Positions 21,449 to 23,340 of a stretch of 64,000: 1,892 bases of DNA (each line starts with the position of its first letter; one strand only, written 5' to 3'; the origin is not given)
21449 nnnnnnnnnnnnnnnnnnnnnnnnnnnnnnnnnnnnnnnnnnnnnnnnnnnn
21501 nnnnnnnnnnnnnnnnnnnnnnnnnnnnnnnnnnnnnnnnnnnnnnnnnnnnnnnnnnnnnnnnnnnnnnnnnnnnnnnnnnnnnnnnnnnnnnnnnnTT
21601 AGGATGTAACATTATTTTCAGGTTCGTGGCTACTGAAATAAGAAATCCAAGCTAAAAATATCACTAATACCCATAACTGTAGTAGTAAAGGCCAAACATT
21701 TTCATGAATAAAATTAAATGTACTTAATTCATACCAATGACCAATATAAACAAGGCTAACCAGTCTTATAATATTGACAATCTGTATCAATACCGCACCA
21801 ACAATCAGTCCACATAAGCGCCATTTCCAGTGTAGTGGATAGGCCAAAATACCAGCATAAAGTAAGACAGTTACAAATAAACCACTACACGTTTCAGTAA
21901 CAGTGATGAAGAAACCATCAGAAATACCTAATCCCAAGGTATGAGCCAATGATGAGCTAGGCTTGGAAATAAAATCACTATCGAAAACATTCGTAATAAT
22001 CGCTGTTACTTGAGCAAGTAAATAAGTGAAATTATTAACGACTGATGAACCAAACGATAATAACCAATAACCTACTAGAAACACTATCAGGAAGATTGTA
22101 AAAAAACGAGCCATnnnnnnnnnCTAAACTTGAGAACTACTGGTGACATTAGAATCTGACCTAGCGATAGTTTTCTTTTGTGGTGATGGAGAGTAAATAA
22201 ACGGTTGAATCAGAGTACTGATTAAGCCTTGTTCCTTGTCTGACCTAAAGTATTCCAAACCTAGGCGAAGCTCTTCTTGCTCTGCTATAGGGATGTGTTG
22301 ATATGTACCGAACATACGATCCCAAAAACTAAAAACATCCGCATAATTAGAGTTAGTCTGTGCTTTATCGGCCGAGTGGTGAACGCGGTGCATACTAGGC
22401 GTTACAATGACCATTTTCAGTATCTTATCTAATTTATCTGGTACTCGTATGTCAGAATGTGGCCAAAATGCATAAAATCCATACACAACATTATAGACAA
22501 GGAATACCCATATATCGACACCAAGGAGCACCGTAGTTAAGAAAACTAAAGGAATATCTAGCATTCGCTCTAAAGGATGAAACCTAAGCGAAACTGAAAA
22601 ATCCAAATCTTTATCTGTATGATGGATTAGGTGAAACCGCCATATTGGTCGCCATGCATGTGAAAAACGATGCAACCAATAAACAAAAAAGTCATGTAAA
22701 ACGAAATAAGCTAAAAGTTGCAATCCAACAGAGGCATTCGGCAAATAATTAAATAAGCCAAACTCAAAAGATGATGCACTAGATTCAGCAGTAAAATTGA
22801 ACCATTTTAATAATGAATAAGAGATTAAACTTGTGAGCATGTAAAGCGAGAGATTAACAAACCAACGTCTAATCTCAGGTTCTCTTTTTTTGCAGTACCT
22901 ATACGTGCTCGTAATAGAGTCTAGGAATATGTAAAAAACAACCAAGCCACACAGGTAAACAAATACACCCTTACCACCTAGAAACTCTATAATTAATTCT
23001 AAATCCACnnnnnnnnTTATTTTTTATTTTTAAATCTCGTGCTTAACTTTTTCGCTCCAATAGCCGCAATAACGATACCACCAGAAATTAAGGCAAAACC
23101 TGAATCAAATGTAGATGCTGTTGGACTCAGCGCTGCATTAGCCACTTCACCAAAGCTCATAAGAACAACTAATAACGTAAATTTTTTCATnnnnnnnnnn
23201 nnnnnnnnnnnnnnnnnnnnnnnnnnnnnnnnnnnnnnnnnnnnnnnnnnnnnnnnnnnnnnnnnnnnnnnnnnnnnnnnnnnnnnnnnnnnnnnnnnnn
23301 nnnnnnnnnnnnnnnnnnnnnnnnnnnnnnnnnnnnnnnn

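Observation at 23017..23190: Unannotated 57-aa ORF that looks like a sorting signal with almost no cargo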

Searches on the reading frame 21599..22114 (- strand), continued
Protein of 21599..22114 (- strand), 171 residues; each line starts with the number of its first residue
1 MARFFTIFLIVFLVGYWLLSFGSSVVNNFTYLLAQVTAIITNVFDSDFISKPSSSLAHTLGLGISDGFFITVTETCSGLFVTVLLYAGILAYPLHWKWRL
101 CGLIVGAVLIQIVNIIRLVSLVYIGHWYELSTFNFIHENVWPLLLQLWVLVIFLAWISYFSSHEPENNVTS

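Call 57: search_protein_families(library=ncbifam, proteins=[L061:2490-3017:+, L076:4532-5041:+, L047:780-1301:+, L093:5691-5990:+, L088:3491-3790:+, L081:3966-4322:+, L018:887-1207:+, L017:1840-2139:+, L011:1588-1923:+, L087:3683-4042:-], max_evalue=10)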
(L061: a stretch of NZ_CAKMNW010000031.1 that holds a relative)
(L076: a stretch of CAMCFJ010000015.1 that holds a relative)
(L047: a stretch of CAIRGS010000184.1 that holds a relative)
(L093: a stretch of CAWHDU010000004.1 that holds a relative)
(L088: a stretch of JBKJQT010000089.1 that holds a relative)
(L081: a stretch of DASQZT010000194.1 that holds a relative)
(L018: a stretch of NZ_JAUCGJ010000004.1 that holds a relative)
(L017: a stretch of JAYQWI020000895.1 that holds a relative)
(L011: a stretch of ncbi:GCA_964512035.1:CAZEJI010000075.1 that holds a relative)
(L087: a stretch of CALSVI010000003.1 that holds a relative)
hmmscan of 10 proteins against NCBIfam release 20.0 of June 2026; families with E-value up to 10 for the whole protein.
L061:2490-3017:+ (175 aa): 2 families
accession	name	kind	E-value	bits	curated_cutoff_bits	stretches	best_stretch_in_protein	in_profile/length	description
NF033207.2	midcut_by_XrtH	subfamily_domain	4.9e-31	108.1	45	1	12-170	6-174/175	midcut-by-XrtH protein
TIGR04174.1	IPTL_CTERM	subfamily_domain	0.003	17.8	20.5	1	43-68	1-26/27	IPTL-CTERM sorting domain-containing protein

L076:4532-5041:+ (169 aa): 3 families
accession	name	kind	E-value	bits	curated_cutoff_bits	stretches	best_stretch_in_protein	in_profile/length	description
NF033207.2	midcut_by_XrtH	subfamily_domain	2e-28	99.6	45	1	10-164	6-174/175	midcut-by-XrtH protein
NF038309.1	HisXaaSer_A3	equivalog_domain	0.019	14.8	65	1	35-68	20-53/81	His-Xaa-Ser repeat protein HxsA3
TIGR04174.1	IPTL_CTERM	subfamily_domain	2.3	8.7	20.5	1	39-64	1-26/27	IPTL-CTERM sorting domain-containing protein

L047:780-1301:+ (173 aa): 5 families
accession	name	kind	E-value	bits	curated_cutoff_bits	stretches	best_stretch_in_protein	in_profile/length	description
NF033207.2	midcut_by_XrtH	subfamily_domain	1.7e-31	109.6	45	1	14-168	7-174/175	midcut-by-XrtH protein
NF038309.1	HisXaaSer_A3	equivalog_domain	0.072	12.9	65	1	46-71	28-53/81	His-Xaa-Ser repeat protein HxsA3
TIGR02741.1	TraQ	equivalog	0.14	12.4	111.6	1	44-99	12-63/93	type-F conjugative transfer system pilin chaperone TraQ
TIGR04174.1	IPTL_CTERM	subfamily_domain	4.8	7.6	20.5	1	42-66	1-25/27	IPTL-CTERM sorting domain-containing protein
TIGR03745.1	conj_TIGR03745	hypoth_equivalog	4.8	7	52.5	1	93-110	10-27/105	TIGR03745 family integrating conjugative element membrane protein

L093:5691-5990:+ (99 aa): 5 families
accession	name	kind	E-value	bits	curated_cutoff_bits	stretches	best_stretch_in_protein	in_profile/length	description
NF041766.1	choice_anch_U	domain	9.1e-17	61.7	32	1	1-62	34-92/92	choice-of-anchor U domain-containing protein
TIGR04174.1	IPTL_CTERM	subfamily_domain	7e-09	35.8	20.5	1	70-96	1-27/27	IPTL-CTERM sorting domain-containing protein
NF033207.2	midcut_by_XrtH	subfamily_domain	1.3e-05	25.3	45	1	62-98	32-65/175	midcut-by-XrtH protein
NF038039.1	WGxxGxxG-CTERM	domain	0.00043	20.2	24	1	82-95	5-18/19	WGxxGxxG-CTERM domain-containing protein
NF041742.1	WGxxGxxG_fam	subfamily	0.062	13.9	35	1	83-96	56-69/69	WGxxGxxG family protein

L088:3491-3790:+ (99 aa): 4 families
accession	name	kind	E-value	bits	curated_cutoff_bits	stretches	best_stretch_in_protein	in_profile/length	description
NF041766.1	choice_anch_U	domain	2.4e-17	63.5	32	1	1-60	35-91/92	choice-of-anchor U domain-containing protein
TIGR04174.1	IPTL_CTERM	subfamily_domain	9.4e-12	44.9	20.5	1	68-94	1-27/27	IPTL-CTERM sorting domain-containing protein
NF033207.2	midcut_by_XrtH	subfamily_domain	2.2e-06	27.9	45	1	64-96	33-65/175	midcut-by-XrtH protein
NF011245.0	PRK14651.1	equivalog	0.025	13.8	224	1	25-90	39-105/273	UDP-N-acetylmuramate dehydrogenase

L081:3966-4322:+ (118 aa): 3 families
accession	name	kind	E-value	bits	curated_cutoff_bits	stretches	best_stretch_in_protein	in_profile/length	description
NF033207.2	midcut_by_XrtH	subfamily_domain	0.17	12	45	1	63-114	14-62/175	midcut-by-XrtH protein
TIGR04174.1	IPTL_CTERM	subfamily_domain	0.76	10.1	20.5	1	89-114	1-26/27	IPTL-CTERM sorting domain-containing protein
NF041559.1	BTH_I2691_fam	subfamily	0.86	8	150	1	50-111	764-805/858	T6SS effector BTH_I2691 family protein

L018:887-1207:+ (106 aa): 0 families

L017:1840-2139:+ (99 aa): 3 families
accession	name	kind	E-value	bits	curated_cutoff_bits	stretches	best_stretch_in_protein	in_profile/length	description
TIGR03370.1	VPLPA-CTERM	domain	0.00036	20.5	25.35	1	74-92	6-24/25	VPLPA-CTERM sorting domain-containing protein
TIGR02595.1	PEP_CTERM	domain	0.043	14.7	16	1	71-92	4-23/24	PEP-CTERM sorting domain-containing protein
NF033507.3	Loki-CTERM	subfamily_domain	0.29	11.5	19.9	1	75-93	8-26/27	Loki-CTERM sorting domain-containing protein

L011:1588-1923:+ (111 aa): 1 family
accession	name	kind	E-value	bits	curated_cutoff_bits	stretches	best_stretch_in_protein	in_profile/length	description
NF006838.0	PRK09357.1-3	equivalog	0.2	10.5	644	1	47-83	68-104/423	dihydroorotase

L087:3683-4042:- (119 aa): 1 family
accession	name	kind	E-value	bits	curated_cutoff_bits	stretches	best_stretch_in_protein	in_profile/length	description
TIGR04174.1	IPTL_CTERM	subfamily_domain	0.069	13.5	20.5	1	94-114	1-21/27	IPTL-CTERM sorting domain-containing protein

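Call 65: find_encoding_contigs(protein=P0012, flank=5000, max_places=3)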
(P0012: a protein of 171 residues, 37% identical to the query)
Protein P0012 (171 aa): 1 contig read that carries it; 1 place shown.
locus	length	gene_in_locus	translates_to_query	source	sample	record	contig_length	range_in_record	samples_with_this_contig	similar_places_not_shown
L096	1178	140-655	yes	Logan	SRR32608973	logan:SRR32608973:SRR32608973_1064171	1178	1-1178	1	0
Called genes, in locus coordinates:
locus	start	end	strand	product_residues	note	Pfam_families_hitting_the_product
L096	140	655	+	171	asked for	PF09721:Exosortase_EpsH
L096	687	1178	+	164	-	?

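Call 66: find_encoding_contigs(protein=P0013, flank=5000, max_places=3)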
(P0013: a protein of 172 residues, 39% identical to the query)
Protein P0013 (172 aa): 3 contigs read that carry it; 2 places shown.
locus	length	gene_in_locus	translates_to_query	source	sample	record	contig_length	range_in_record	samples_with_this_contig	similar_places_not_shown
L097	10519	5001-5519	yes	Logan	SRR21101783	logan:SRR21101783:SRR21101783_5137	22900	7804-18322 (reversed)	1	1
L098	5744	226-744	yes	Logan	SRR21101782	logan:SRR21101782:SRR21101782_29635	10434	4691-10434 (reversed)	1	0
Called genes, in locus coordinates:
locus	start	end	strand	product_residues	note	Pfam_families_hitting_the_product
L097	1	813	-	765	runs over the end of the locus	PF00535:Glycos_transf_2, PF10111:Glyco_tranf_2_2 (weak), PF13641:Glyco_tranf_2_3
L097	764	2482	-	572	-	PF14306:PUA_2, PF01747:ATP-sulfurylase, PF01583:APS_kinase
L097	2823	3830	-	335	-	PF13353:Fer4_12 (weak), PF04055:Radical_SAM, PF06463:Mob_synth_C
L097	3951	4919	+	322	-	PF09084:NMT1, PF12974:Phosphonate-bd (weak)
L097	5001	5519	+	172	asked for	-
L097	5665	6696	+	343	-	PF12833:HTH_18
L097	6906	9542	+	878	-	PF00082:Peptidase_S8, PF02225:PA, PF06280:fn3_5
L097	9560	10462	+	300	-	-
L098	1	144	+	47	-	?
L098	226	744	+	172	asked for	-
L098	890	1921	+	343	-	PF12833:HTH_18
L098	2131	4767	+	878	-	PF00082:Peptidase_S8, PF02225:PA, PF06280:fn3_5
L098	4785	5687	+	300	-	-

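Call 72: search_solved_structures(query=window:21599-22114:-, max_evalue=1)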
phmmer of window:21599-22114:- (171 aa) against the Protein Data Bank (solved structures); distinct sequences matched with E-value up to 1: 0.

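Call 77: find_encoding_contigs(protein=P0021, flank=4000, max_places=3)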
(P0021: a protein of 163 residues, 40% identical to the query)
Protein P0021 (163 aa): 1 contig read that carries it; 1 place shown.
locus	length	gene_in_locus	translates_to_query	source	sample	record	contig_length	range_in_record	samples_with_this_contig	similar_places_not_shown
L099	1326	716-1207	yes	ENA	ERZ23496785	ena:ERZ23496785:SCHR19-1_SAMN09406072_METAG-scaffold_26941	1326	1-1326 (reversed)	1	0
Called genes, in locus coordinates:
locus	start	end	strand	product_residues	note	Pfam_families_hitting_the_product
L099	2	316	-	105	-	?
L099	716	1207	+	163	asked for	PF09721:Exosortase_EpsH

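Call 78: find_encoding_contigs(protein=P0016, flank=4000, max_places=3)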
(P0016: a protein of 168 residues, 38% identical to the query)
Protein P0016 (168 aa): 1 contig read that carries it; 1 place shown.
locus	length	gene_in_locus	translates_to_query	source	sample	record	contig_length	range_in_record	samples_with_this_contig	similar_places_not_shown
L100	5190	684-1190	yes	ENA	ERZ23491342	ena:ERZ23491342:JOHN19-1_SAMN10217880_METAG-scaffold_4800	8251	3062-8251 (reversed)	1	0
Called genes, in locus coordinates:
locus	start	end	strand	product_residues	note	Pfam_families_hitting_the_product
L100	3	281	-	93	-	?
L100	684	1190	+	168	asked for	PF09721:Exosortase_EpsH (weak)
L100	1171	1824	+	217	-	-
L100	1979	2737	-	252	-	PF00753:Lactamase_B, PF19583:ODP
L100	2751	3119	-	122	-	PF03259:Robl_LC7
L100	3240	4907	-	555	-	PF00916:Sulfate_transp, PF00860:Xan_ur_permease (weak), PF01740:STAS, PF13466:STAS_2 (weak)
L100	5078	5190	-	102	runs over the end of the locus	PF10620:MdcG (weak), PF01909:NTP_transf_2, PF18765:Polbeta (weak)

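Call 81: search_dna_similar(query=window:21599-22114:-, collection=plasmids, mode=protein, max_evalue=0.00001, max_rows=15)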
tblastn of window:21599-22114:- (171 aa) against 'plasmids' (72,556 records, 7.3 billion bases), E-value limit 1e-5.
No match.

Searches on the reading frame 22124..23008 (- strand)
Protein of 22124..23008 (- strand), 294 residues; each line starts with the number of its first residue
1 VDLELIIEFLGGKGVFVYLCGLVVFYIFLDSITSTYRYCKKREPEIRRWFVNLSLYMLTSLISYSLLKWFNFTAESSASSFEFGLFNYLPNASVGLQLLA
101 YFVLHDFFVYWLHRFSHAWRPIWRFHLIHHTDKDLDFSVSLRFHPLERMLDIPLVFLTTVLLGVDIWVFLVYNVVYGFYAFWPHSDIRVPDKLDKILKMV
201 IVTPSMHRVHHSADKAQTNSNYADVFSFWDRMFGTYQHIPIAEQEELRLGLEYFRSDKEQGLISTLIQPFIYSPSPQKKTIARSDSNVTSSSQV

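Call 5: search_protein_families(library=ncbifam, proteins=[window:22124-23008:-], max_evalue=1)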
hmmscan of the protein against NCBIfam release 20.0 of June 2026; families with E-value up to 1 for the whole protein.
window:22124-23008:- (294 aa): 2 families
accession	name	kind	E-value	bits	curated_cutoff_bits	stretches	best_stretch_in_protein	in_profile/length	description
NF052566.1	OrLpdHdlsOlsERhiz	equivalog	2.7e-26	92.6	475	1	92-271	113-284/293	ornithine lipid hydroxylase OlsE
NF004485.0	PRK05815.3-3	equivalog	0.13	11.6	249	0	150-207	171-225/281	F0F1 ATP synthase subunit A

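Call 6: search_protein_families(library=pfam, proteins=[window:22124-23008:-], max_evalue=1)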
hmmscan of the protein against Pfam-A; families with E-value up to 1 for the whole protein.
window:22124-23008:- (294 aa): 2 families
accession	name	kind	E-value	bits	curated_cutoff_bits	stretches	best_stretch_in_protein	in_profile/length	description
PF04116.19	FA_hydroxylase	-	1.3e-29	103.7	31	1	99-235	2-132/132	Fatty acid hydroxylase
PF14726.11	RTTN_N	-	0.1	13.8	25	0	64-112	32-75/97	Rotatin, an armadillo repeat protein, centriole functioning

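Call 71: search_solved_structures(query=window:22124-23008:-, max_evalue=0.01)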
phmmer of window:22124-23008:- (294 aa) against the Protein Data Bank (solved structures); distinct sequences matched with E-value up to 0.01: 0.

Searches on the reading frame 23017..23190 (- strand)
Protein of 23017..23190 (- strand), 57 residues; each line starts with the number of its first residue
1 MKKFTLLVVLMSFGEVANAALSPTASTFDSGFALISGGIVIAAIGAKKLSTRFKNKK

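Call 5: search_protein_families(library=ncbifam, proteins=[window:23017-23190:-], max_evalue=1)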
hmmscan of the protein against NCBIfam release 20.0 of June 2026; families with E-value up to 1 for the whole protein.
window:23017-23190:- (57 aa): 0 families

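Call 6: search_protein_families(library=pfam, proteins=[window:23017-23190:-], max_evalue=1)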
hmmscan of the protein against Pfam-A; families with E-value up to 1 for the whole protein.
window:23017-23190:- (57 aa): 1 family
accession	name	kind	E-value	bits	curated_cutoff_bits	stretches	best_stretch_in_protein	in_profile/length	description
PF24335.1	DUF7503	-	0.99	9.5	27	1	4-20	19-35/42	Family of unknown function (DUF7503)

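Call 7: list_cluster_members(proteins=[window:23017-23190:-, window:22124-23008:-, window:21599-22114:-, window:21007-21612:-])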
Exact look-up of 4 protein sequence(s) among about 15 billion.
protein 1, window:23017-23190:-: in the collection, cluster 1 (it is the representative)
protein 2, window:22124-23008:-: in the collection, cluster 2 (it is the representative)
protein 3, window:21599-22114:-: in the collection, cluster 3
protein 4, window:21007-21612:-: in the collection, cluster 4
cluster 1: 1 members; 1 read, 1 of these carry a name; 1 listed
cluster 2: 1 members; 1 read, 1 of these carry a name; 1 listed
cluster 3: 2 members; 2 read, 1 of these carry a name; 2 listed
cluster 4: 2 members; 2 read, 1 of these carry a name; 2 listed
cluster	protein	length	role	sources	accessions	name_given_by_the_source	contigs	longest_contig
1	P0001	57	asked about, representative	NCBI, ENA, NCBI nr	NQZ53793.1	MAG: hypothetical protein HRT93_06010 [Piscirickettsiaceae bacterium] | hypothetical protein [Piscirickettsiaceae bacterium]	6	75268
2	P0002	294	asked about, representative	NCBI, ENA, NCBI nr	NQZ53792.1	MAG: sterol desaturase family protein [Piscirickettsiaceae bacterium] | sterol desaturase family protein [Piscirickettsiaceae bacterium]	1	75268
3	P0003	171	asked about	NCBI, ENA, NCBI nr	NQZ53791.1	MAG: exosortase H [Piscirickettsiaceae bacterium] | exosortase H [Piscirickettsiaceae bacterium]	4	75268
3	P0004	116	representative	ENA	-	-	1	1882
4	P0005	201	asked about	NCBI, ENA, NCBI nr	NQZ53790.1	MAG: hypothetical protein HRT93_05995 [Piscirickettsiaceae bacterium] | hypothetical protein [Piscirickettsiaceae bacterium]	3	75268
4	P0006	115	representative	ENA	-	-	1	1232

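Call 8: find_homologous_proteins(query=window:23017-23190:-, max_evalue=10)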
Query window:23017-23190:- (57 aa): 2 proteins with E <= 10 among 2 candidates.
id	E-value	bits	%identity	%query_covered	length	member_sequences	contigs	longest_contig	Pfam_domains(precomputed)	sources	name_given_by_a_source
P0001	1.1e-26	108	100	100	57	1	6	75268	-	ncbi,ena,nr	ncbi:MAG: hypothetical protein HRT93_06010 [Piscirickettsiaceae bacterium]|nr:hypothetical protein [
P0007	1.4e-17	80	100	77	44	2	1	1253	-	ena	-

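Call 10: find_encoding_contigs(protein=window:23017-23190:-, flank=6000, max_places=10)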
Protein window:23017-23190:- (57 aa): 6 contigs read that carry it; 6 places shown.
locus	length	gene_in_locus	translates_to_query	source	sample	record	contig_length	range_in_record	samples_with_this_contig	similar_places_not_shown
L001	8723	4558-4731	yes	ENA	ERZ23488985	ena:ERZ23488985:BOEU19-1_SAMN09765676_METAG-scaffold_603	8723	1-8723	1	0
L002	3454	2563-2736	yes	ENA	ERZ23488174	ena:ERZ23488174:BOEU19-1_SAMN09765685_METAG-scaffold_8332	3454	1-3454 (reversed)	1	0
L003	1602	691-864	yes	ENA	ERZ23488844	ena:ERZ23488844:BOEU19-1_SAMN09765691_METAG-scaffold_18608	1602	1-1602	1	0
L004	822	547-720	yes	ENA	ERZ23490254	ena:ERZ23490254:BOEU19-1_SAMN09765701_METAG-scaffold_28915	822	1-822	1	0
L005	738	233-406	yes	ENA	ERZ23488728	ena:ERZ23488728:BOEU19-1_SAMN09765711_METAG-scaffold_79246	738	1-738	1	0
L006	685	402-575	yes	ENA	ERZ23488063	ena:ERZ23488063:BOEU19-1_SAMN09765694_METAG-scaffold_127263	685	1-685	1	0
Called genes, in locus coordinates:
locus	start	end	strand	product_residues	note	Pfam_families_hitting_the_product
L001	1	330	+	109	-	?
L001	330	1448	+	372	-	PF00926:DHBP_synthase, PF00925:GTP_cyclohydro2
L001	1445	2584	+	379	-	PF02684:LpxB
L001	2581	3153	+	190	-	PF01351:RNase_HII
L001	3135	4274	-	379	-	PF00196:GerE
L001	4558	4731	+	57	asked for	-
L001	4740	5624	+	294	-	PF04116:FA_hydroxylase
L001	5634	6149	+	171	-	PF09721:Exosortase_EpsH (weak)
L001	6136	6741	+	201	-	PF28117:XrtH_assoc (weak)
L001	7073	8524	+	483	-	PF00483:NTP_transferase, PF12804:NTP_transf_3, PF22640:ManC_GMP_beta-helix, PF01050:MannoseP_isomer, PF07883:Cupin_2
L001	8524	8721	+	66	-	?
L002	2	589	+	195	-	?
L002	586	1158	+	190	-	PF01351:RNase_HII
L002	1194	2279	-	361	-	PF00196:GerE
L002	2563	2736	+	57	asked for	-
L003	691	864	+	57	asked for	-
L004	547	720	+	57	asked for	-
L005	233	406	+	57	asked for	-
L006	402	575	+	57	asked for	-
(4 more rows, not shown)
